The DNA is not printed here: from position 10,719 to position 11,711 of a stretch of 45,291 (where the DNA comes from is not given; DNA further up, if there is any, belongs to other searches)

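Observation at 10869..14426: ECF sigma / anti-sigma pair whose sensor is a periplasmic DsrE-like domain, divergent from a secreted DsrE-like paralog and a porin: candidate undescribed envelope sulfur-sensing module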

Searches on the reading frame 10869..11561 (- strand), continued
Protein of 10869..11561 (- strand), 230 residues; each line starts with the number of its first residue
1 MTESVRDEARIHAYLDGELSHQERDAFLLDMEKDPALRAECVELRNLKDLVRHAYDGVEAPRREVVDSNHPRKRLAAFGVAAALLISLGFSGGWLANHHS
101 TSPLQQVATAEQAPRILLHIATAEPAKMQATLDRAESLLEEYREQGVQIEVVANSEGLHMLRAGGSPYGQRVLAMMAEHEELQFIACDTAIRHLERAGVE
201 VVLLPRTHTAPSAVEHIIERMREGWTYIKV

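Call 41: fold_search(model_id=the predicted structure, library=pdb)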
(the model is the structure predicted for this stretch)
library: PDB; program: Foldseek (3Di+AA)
matches with E <= 10: 1220; with E <= 0.001: 5
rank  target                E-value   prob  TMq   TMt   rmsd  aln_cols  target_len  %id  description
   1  1l1s                  4.2e-09  1.00  0.45  0.91   1.7       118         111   29  Structure of Protein of Unknown Function MTH1491 from Methanobacterium thermoautotrophicum (released 2002-05-29)
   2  2pd2_A                7.9e-07  1.00  0.43  0.87   2.0       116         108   19  Crystal structure of (ST0148) conserved hypothetical from Sulfolobus Tokodaii Strain7 (released 2007-10-02)
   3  8uja_A                5.1e-06  1.00  0.42  0.84   2.2       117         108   18  T33-fn10 - Designed Tetrahedral Protein Cage Using Fragment-based Hydrogen Bond Networks (released 2024-03-06)
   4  3pnx_A                4.0e-05  1.00  0.36  0.51   8.0       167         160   16  Crystal structure of a putative sulfurtransferase dsrE (Swol_2425) from Syntrophomonas wolfei str. Goettingen at 1.92  (released 2010-12-15)
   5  2qs7_A                1.8e-04  1.00  0.34  0.53   7.2       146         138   14  CRYSTAL STRUCTURE OF a putative oxidoreductase of the DsrE/DsrF-like family (SSO1126) FROM SULFOLOBUS SOLFATARICUS P2  (released 2007-08-21)
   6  3mc3                  2.7e-03  1.00  0.37  0.65   4.0       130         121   14  Crystal structure of DsrE/DsrF-like family protein (NP_342589.1) from SULFOLOBUS SOLFATARICUS at 1.49 A resolution (released 2010-05-19)
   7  5oql_P                1.6e-02  0.38  0.19  0.22  19.2       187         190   13  Cryo-EM structure of the 90S pre-ribosome from Chaetomium thermophilum (released 2017-10-11)
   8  8uk9_D                4.9e-02  0.18  0.16  0.14  11.3       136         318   15  Structure of T4 Bacteriophage clamp loader mutant D110C bound to the T4 clamp, primer-template DNA, and ATP analog (released 2023-12-13)
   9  5uik_A                5.5e-02  0.15  0.14  0.09   8.8        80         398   14  X-ray structure of the FdtF formyltransferase from salmonella enteric O60 in complex with TDP-Fuc3N and folinic acid (released 2017-03-22)
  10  8fuy_B                5.9e-02  0.41  0.20  0.11  12.4       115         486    8  Glucose-6-phosphate 1-dehydrogenase (G6PDH) from Crithidia fasciculata (citrate bound) (released 2023-02-08)
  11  3hgm_C                7.7e-02  0.35  0.22  0.34  13.0       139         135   13  Universal Stress Protein TeaD from the TRAP transporter TeaABC of Halomonas elongata (released 2010-03-02)
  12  4dn6_A                7.7e-02  0.20  0.17  0.27   9.3       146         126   10  Crystal structure of a putative pilus assembly protein (cpaE) from Burkholderia thailandensis E264 at 2.80 A resolutio (released 2012-02-29)
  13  2cw6_D                8.7e-02  0.47  0.23  0.20   9.6       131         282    9  Crystal Structure of Human HMG-CoA Lyase: Insights into Catalysis and the Molecular Basis for Hydroxymethylglutaric Ac (released 2005-12-06)
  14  3lfh_D                8.7e-02  0.41  0.23  0.36  12.4       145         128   14  Crystal structure of manxA from Thermoanaerobacter tengcongensis (released 2010-12-08)
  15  3fg9_C                8.7e-02  0.38  0.22  0.32  13.3       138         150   15  The crystal structure of an universal stress protein UspA family protein from Lactobacillus plantarum WCFS1 (released 2008-12-23)
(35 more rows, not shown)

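Call 43: search_protein_representatives(alignment_id=A1)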
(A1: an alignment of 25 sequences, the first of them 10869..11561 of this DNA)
Query: 25 sequences, 239 profile positions. Proteins with E-value up to 0.001 (for the whole library): 5098; up to 1e-10: 1034; up to 1e-30: 527. The best 150 are listed.
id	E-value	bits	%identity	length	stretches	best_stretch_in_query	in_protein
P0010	3.8e-86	304.9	-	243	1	1-239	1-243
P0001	3.1e-85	301.9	-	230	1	1-239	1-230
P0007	8.0e-83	294.1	-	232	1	1-239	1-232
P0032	4.3e-76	272.0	-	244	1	4-239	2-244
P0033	1.6e-73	263.6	-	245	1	1-239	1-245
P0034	2.1e-72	259.9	-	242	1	3-239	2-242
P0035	3.4e-72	259.2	-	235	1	5-239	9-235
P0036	4.7e-72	258.8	-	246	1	1-238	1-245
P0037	2.0e-71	256.7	-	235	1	4-238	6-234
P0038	1.4e-70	253.9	-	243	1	3-239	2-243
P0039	5.9e-70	251.9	-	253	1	1-239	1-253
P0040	4.6e-69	249.0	-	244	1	3-239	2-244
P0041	1.2e-67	244.4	-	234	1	1-239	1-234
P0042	6.6e-67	241.9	-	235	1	3-238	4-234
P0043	7.3e-67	241.8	-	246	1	1-239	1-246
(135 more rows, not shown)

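Call 44: find_related_loci(query=A2, collection=genome_contigs, flank=6000)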
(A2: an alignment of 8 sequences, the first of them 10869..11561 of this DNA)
Query A2 (230 aa) in genome_contigs; peptide patterns used: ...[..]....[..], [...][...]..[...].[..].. (x = any residue, [..] = any of these).
49 stretches matched a pattern; 30 encode a relative of the query (tblastn E <= 1e-3); 30 distinct loci.
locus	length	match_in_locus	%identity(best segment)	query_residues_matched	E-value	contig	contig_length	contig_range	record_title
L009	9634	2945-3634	80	1-230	5e-125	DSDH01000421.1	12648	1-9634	MAG TPA_asm: Phycisphaerales bacterium isolate SpSt-1214 Ga0129302_1002658, whole genome shotgun sequence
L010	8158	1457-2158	45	1-230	2e-57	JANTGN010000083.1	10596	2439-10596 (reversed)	MAG: Thiotrichales bacterium isolate bin10069 c_000000006926, whole genome shotgun sequence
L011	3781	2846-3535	45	4-230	1e-55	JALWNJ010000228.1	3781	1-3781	MAG: Gammaproteobacteria bacterium isolate M17_metabat2_scaf2bin.250 M17_NODE_36618_length_3781_cov_1.898194, whole geno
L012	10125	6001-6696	44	6-230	3e-51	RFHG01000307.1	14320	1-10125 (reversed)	MAG: Gammaproteobacteria bacterium isolate J044 k99_542869, whole genome shotgun sequence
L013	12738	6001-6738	38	3-230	2e-47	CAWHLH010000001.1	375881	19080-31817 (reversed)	MAG: uncultured Gammaproteobacteria bacterium isolate MFD02923.bin.1.29 genome assembly, contig: contig_1778, whole geno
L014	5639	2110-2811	36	11-230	5e-46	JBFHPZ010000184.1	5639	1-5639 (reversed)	MAG: Gammaproteobacteria bacterium isolate Mix_sand08.2021.06.G.6 k141_1110944_length_5639_cov_6.0000, whole genome shot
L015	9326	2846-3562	36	11-230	1e-44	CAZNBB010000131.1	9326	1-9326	MAG TPA_asm: uncultured Gammaproteobacteria bacterium isolate binchicken_co129_755 genome assembly, contig: NODE_23918_l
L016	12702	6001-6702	34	10-230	2e-44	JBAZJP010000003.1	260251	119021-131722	MAG: Sulfuriferula sp. isolate SO_2017_LW4_122 scaffold_125_c1_LW137-91_2017, whole genome shotgun sequence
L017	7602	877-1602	38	8-230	2e-42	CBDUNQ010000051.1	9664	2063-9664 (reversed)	MAG TPA_asm: uncultured Gammaproteobacteria bacterium isolate SRR22808131_binner12_Refined_105 genome assembly, contig:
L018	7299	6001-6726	38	8-230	2e-42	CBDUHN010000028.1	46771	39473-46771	MAG TPA_asm: uncultured Gammaproteobacteria bacterium isolate SRR22808126_binner12_Refined_108 genome assembly, contig:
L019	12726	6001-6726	34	1-230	2e-41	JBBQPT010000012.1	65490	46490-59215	MAG: Burkholderiales bacterium isolate Co_metawrap_1525 Cmw_1525_k141_4854285_length_65490_cov_19.3676, whole genome sho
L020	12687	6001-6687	37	11-230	1e-40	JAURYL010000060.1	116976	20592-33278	MAG: Pseudomonadota bacterium isolate E2_concoct.bin.75 E2_k141_70577, whole genome shotgun sequence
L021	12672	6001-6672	38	11-230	6e-40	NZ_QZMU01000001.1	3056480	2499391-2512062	Thiohalobacter thiocyanaticus strain Hrh1 Consensus0, whole genome shotgun sequence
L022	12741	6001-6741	35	8-230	1e-39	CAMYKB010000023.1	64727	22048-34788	MAG: uncultured Gammaproteobacteria bacterium isolate ES_M_Gamma_082 genome assembly, contig: scaffold_774, whole genome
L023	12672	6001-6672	36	11-230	5e-39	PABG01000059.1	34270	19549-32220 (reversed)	MAG: Gammaproteobacteria bacterium isolate NAT125 MHASMcontig_909401, whole genome shotgun sequence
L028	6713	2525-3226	34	10-230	3e-36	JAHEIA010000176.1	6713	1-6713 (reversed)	MAG: Chromatiales bacterium isolate Ww483 NODE_37554_length_6713_cov_2.470115, whole genome shotgun sequence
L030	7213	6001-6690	30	7-230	3e-33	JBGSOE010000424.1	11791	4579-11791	MAG: Thiohalobacterales bacterium isolate JTS-AC272 k141_298541, whole genome shotgun sequence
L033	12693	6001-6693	33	1-230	2e-31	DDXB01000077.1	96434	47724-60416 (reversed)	MAG TPA_asm: Rhodocyclaceae bacterium UBA2271 UBA2271_contig_2133, whole genome shotgun sequence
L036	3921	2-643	31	18-230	9e-28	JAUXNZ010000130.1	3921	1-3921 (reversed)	MAG: Rhodocyclaceae bacterium isolate C1_metabat.bin.20 C1_k141_10253, whole genome shotgun sequence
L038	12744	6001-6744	28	8-230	2e-24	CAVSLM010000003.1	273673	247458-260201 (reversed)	MAG: uncultured Gammaproteobacteria bacterium isolate MFD04944.bin.2.113 genome assembly, contig: contig_24849, whole ge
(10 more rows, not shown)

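Call 50: find_encoding_contigs(protein=P0023, flank=7000, max_places=1)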
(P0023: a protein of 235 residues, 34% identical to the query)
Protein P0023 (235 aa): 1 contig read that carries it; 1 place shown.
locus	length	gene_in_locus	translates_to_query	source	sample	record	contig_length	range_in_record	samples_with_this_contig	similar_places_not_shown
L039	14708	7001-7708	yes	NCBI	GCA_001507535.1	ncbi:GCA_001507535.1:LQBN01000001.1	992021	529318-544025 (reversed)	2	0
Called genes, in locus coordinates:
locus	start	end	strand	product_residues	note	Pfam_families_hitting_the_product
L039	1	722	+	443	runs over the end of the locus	PF00493:MCM (faint), PF00004:AAA (weak), PF07724:AAA_2 (weak), PF07728:AAA_5 (weak), PF13401:AAA_22 (faint), PF00004:AAA (weak), PF07724:AAA_2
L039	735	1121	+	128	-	PF06155:GBBH-like_N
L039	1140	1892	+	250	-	PF01209:Ubie_methyltran, PF13489:Methyltransf_23, PF07021:MetW (faint), PF13847:Methyltransf_31, PF08241:Methyltransf_11, PF08242:Methyltransf_12, PF13649:Methyltransf_25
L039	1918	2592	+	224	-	-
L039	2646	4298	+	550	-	PF03109:ABC1, PF27536:UbiB_helical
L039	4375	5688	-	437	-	PF07396:Porin_O_P (faint)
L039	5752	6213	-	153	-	-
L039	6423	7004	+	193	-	PF04542:Sigma70_r2, PF08281:Sigma70_r4_2, PF04545:Sigma70_r4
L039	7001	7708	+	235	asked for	-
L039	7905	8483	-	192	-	PF04264:YceI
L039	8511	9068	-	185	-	PF01292:Ni_hydr_CYTB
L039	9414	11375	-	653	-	PF00128:Alpha-amylase, PF14701:hDGE_amylase (weak)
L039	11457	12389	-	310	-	PF00294:PfkB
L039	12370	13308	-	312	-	PF05116:S6PP, PF08282:Hydrolase_3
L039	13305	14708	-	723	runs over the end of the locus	PF00862:GT-B_Sucrose_synth, PF13439:Glyco_transf_4, PF13579:Glyco_trans_4_4, PF00534:Glycos_transf_1, PF20706:GT4-conflict (faint), PF13692:Glyco_trans_1_4, PF05116:S6PP, PF08282:Hydrolase_3 (weak)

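Call 51: find_encoding_contigs(protein=P0012, flank=7000, max_places=1)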
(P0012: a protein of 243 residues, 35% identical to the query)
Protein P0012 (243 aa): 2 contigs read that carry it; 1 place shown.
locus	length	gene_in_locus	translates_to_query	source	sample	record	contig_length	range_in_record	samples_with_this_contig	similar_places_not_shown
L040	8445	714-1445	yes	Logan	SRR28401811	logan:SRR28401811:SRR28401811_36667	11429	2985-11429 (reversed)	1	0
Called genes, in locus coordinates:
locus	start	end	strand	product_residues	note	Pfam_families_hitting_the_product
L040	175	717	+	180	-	PF04542:Sigma70_r2, PF08281:Sigma70_r4_2, PF04545:Sigma70_r4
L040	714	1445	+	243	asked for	-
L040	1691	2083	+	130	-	PF04972:BON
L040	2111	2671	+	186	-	-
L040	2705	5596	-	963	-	PF00072:Response_reg, PF08447:PAS_3 (weak), PF00989:PAS, PF08447:PAS_3, PF08448:PAS_4, PF13426:PAS_9, PF00990:GGDEF, PF00563:EAL, +1 more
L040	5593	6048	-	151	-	PF00072:Response_reg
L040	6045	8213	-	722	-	PF13185:GAF_2, PF01590:GAF, PF13188:PAS_8 (weak), PF13426:PAS_9 (weak), PF00989:PAS, PF13426:PAS_9, PF00512:HisKA, PF02518:HATPase_c, +2 more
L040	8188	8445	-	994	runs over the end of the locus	PF08447:PAS_3, PF13426:PAS_9, PF01590:GAF, PF13185:GAF_2, PF00989:PAS, PF08448:PAS_4, PF13188:PAS_8 (weak), PF08448:PAS_4, +2 more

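Call 52: find_encoding_contigs(protein=P0013, flank=7000, max_places=1)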
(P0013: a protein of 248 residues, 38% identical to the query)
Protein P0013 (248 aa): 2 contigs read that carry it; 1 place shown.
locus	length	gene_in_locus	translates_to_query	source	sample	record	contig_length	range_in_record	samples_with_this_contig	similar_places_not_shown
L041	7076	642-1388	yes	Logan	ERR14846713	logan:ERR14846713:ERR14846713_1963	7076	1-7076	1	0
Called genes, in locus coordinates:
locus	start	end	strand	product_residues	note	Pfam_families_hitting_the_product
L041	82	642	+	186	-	PF04542:Sigma70_r2, PF22029:PhyR_sigma2 (weak), PF08281:Sigma70_r4_2, PF04545:Sigma70_r4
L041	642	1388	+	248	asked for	-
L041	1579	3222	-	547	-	PF00118:Cpn60_TCP1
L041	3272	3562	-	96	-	PF00166:Cpn10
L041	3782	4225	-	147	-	PF04186:FxsA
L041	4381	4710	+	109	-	PF03091:CutA1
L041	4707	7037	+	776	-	PF11412:DsbD_N, PF02683:DsbD_TM, PF13386:DsbD_2 (weak), PF00085:Thioredoxin (weak), PF13098:Thioredoxin_2, PF13899:Thioredoxin_7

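Call 67: search_protein_families(library=pfam, alignment_id=A1, max_evalue=0.01)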
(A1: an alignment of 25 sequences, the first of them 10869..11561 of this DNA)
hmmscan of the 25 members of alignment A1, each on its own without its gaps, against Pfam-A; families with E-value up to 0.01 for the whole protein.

A. member 1, window:10869-11561:- (230 aa): 1 family
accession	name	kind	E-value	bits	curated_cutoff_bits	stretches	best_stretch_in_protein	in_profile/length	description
PF13490.11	zf-HC2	-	0.00057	20.4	22.2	1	9-27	6-24/35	Putative zinc-finger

B. families by the number of members that match (of 25 scanned): 10 families
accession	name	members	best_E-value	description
PF02635.20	DsrE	13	1.6e-06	DsrE/DsrF-like family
PF13490.11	zf-HC2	9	3.3e-05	Putative zinc-finger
PF03872.18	RseA_N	5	8.5e-05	Anti sigma-E protein RseA, N-terminal domain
PF18514.6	MDY2_C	3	0.00012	Ubiquitin-like protein MDY2, C-terminal domain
PF22746.1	SHOCT-like_DUF2089-C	1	0.0026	SHOCT-like domain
PF06082.17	YjbH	1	0.0045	Exopolysaccharide biosynthesis protein YbjH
PF08898.15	DUF1843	1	0.0052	Domain of unknown function (DUF1843)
PF24989.1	DUF7776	1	0.0067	Domain of unknown function (DUF7776)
PF04909.20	Amidohydro_2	1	0.0072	Amidohydrolase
PF11859.13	DUF3379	1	0.0073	Protein of unknown function (DUF3379)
